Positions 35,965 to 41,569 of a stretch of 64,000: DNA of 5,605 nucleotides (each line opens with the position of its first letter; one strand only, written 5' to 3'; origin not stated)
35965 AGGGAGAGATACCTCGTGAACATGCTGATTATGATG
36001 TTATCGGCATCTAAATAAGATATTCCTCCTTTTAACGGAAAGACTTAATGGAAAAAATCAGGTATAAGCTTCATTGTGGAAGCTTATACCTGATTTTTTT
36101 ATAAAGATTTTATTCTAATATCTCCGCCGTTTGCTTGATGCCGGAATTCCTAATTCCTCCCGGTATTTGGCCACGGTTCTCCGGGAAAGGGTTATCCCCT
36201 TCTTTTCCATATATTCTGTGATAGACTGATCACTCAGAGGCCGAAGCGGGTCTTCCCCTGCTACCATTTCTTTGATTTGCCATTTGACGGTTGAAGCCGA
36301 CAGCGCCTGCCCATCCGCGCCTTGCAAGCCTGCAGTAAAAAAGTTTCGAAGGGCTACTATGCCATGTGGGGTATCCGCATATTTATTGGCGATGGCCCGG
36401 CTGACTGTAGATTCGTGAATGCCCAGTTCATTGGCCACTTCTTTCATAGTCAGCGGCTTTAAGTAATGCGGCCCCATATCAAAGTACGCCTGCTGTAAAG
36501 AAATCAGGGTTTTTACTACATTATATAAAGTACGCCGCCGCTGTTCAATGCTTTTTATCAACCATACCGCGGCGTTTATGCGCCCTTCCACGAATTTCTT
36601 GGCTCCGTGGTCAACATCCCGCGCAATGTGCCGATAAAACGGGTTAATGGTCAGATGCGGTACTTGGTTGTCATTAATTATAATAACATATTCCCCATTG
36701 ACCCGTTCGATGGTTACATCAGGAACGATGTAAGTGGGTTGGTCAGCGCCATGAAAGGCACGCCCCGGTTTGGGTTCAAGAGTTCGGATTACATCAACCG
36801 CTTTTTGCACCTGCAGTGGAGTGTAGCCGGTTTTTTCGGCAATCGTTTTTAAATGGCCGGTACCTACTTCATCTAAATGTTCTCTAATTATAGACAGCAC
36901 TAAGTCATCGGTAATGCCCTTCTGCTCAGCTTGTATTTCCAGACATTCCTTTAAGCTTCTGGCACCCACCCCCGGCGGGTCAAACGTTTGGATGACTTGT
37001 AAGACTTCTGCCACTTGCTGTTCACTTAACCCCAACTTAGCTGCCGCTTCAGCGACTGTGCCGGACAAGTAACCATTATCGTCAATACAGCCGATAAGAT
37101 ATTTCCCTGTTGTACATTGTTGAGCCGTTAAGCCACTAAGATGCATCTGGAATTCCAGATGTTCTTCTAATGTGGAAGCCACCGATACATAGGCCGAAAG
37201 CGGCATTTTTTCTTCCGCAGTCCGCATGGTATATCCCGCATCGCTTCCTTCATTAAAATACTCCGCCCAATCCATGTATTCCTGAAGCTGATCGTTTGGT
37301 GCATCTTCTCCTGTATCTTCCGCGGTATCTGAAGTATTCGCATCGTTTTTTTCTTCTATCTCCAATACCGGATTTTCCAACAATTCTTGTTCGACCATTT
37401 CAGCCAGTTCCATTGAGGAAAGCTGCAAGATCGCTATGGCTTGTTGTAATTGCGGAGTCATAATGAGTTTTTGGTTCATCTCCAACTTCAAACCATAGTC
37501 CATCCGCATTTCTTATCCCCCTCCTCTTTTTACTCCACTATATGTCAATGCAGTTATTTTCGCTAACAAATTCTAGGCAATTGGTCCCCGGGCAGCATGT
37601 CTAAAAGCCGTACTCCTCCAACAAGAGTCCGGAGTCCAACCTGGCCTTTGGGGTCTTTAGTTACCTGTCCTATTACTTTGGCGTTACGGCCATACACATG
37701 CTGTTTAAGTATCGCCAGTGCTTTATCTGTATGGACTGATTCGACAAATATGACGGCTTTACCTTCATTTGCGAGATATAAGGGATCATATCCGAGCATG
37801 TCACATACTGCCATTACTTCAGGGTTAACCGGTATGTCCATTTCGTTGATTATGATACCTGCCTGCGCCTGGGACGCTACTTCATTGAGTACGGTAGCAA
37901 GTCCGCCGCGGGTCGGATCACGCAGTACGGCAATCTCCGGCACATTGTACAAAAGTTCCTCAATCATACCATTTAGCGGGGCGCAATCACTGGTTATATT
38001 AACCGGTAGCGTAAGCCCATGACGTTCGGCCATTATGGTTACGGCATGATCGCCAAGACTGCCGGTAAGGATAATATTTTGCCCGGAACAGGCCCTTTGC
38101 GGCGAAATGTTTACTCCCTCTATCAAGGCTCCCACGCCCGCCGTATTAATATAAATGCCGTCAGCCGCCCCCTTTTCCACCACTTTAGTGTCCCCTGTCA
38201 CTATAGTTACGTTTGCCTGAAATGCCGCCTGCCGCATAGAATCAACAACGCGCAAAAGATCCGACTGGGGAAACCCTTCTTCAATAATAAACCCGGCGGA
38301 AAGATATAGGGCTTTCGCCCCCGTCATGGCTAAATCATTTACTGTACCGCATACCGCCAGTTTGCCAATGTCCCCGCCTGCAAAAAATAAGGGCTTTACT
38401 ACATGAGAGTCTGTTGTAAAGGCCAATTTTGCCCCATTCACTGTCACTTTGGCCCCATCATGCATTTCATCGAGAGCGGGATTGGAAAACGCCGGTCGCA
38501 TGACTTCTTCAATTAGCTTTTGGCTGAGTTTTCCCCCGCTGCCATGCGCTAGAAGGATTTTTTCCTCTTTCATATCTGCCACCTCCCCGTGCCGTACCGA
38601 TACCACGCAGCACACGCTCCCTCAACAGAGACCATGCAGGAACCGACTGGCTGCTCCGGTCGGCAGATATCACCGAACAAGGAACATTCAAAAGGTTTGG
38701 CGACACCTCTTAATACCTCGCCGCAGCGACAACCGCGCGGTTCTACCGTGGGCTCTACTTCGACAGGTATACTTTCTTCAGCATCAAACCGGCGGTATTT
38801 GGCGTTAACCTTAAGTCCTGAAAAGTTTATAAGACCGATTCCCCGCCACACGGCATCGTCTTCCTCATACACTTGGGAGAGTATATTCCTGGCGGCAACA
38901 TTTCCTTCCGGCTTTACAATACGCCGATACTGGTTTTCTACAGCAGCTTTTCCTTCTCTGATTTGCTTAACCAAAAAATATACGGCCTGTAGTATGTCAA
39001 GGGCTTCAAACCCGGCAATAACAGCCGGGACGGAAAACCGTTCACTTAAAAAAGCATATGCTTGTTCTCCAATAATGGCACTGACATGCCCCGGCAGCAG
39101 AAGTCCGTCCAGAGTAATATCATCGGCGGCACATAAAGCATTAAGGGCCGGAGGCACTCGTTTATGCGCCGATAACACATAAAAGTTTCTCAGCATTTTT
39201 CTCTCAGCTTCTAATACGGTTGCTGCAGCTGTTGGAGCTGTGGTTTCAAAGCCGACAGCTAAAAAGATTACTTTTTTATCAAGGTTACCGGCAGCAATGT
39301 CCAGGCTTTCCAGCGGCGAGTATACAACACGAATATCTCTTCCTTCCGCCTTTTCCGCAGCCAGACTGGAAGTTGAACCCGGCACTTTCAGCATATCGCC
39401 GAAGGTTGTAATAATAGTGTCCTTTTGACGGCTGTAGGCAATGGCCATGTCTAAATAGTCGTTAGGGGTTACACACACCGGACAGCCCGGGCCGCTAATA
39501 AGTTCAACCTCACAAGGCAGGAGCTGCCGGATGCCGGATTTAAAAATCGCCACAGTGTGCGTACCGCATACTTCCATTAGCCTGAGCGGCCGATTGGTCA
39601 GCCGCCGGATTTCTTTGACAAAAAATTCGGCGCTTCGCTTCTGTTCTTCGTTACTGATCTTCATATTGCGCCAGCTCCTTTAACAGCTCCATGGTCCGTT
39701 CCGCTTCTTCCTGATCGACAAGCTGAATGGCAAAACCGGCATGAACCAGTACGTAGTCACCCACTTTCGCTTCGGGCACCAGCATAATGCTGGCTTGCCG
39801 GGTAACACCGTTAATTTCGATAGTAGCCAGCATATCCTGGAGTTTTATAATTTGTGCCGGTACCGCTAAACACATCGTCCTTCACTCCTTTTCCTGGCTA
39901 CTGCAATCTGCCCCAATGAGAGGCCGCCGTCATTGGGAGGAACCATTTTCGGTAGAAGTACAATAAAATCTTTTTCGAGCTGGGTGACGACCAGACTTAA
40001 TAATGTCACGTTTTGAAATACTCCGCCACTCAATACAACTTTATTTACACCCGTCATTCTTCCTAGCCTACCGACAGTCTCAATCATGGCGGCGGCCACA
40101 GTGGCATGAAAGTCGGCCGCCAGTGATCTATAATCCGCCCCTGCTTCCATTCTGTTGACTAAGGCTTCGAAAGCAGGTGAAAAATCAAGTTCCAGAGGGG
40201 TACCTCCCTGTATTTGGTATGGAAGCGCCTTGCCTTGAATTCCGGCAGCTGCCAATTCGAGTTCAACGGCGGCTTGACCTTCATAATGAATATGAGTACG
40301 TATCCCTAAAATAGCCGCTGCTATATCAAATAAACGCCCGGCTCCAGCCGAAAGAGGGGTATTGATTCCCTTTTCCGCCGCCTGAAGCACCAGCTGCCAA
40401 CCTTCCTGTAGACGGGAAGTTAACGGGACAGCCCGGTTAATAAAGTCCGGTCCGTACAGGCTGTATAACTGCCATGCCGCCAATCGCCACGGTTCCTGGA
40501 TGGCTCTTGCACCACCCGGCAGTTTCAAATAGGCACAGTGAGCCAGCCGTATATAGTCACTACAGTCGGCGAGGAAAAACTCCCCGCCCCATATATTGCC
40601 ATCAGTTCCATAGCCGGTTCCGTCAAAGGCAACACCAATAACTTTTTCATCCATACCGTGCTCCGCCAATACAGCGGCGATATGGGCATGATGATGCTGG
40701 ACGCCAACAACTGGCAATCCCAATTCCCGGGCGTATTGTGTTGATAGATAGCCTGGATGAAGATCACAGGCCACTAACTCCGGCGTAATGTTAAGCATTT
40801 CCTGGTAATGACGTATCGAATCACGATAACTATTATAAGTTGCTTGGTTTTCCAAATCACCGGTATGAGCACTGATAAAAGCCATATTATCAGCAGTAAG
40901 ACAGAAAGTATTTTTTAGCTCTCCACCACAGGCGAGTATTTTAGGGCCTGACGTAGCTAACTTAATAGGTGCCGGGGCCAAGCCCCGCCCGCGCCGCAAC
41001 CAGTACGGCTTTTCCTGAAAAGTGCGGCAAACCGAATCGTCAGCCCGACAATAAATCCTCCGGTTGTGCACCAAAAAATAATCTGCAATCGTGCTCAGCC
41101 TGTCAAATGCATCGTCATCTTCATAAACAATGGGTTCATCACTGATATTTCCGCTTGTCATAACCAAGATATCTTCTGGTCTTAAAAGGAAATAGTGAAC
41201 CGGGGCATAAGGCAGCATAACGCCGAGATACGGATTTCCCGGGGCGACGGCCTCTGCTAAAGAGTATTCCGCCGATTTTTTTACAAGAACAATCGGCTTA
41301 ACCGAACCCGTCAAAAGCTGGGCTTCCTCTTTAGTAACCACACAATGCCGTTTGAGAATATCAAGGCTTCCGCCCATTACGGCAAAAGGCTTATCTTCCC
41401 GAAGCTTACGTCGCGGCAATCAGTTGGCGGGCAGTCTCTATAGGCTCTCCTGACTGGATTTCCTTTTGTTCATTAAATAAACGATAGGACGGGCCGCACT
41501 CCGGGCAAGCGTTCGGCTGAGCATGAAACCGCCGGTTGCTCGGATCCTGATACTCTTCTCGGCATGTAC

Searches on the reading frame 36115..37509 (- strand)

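Call 70: search_protein_families(library=pfam, proteins=[window:36115-37509:-], max_evalue=0.00001)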
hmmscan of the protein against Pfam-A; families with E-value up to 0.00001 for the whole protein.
window:36115-37509:- (464 aa): 4 families
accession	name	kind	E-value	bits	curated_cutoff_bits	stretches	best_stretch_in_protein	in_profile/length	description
PF04963.19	Sigma54_CBD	-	3.4e-60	203.4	22.9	1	106-292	4-185/185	Sigma-54 factor, core binding domain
PF04552.19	Sigma54_DBD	-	2.1e-56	190.5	22.8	1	305-463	2-160/160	Sigma-54, DNA binding domain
PF00309.25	Sigma54_AID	-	2e-17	63.2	23.8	1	7-51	2-46/46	Sigma-54 factor, Activator interacting domain (AID)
PF13518.12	HTH_28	-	2.6e-06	27.8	25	0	151-170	14-33/52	Helix-turn-helix domain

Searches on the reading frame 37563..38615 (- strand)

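Call 70: search_protein_families(library=pfam, proteins=[window:37563-38615:-], max_evalue=0.00001)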
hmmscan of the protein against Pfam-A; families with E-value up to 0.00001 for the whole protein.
window:37563-38615:- (350 aa): 2 families
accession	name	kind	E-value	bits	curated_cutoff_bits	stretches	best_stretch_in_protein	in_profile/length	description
PF02769.27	AIRS_C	-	9.6e-24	84.8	23.1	1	178-327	3-154/156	AIR synthase related protein, C-terminal domain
PF00586.29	AIRS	-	2.9e-20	73.2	24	1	53-163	3-111/112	AIR synthase related protein, N-terminal domain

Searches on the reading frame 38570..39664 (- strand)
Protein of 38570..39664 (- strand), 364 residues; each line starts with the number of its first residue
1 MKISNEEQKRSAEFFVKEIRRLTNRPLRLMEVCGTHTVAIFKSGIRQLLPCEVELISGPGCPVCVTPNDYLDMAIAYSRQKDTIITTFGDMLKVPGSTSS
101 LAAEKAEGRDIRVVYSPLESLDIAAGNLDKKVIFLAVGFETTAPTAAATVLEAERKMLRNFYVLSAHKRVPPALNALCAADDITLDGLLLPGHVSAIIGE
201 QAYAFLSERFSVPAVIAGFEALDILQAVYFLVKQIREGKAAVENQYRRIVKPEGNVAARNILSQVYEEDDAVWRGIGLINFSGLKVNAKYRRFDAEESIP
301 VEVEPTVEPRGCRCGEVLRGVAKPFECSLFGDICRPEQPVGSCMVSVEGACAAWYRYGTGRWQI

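Call 70: search_protein_families(library=pfam, proteins=[window:38570-39664:-], max_evalue=0.00001)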
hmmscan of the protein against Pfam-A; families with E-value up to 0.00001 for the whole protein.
window:38570-39664:- (364 aa): 1 family
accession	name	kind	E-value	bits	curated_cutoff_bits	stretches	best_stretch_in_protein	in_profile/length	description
PF01924.21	HypD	-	1.3e-147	491.9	25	1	14-358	5-351/351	Hydrogenase formation hypA family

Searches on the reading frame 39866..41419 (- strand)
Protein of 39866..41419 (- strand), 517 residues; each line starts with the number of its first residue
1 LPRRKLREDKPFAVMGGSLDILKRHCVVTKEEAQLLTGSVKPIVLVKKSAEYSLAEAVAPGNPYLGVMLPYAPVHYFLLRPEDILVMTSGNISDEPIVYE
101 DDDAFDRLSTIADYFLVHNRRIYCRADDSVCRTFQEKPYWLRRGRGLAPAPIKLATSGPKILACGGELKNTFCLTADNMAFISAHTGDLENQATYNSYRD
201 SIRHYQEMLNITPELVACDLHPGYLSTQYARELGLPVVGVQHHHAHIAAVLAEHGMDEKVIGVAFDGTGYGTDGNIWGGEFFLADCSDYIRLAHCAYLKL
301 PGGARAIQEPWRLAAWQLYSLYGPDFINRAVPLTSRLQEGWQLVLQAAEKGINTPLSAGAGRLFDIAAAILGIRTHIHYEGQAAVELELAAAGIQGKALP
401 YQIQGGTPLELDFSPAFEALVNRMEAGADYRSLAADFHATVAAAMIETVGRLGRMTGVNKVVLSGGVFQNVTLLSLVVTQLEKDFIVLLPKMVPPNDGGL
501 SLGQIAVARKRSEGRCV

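Call 70: search_protein_families(library=pfam, proteins=[window:39866-41419:-], max_evalue=0.00001)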
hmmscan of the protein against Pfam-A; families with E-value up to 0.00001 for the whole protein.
window:39866-41419:- (517 aa): 4 families
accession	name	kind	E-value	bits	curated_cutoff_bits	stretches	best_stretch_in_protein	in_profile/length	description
PF22521.2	HypF_C_2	-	2e-76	257.4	27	1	262-504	1-241/241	Carbamoyltransferase, Kae1-like Domain, second subdomain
PF17788.7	HypF_C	-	1.9e-37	128.4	23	1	158-253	3-99/99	HypF Kae1-like domain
PF01300.24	Sua5_yciO_yrdC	-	1.7e-25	90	25.1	1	4-144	35-178/178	Telomere recombination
PF00814.31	TsaD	-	1.7e-06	28.4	24.8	0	364-488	141-248/264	tRNA N6-adenosine threonylcarbamoyltransferase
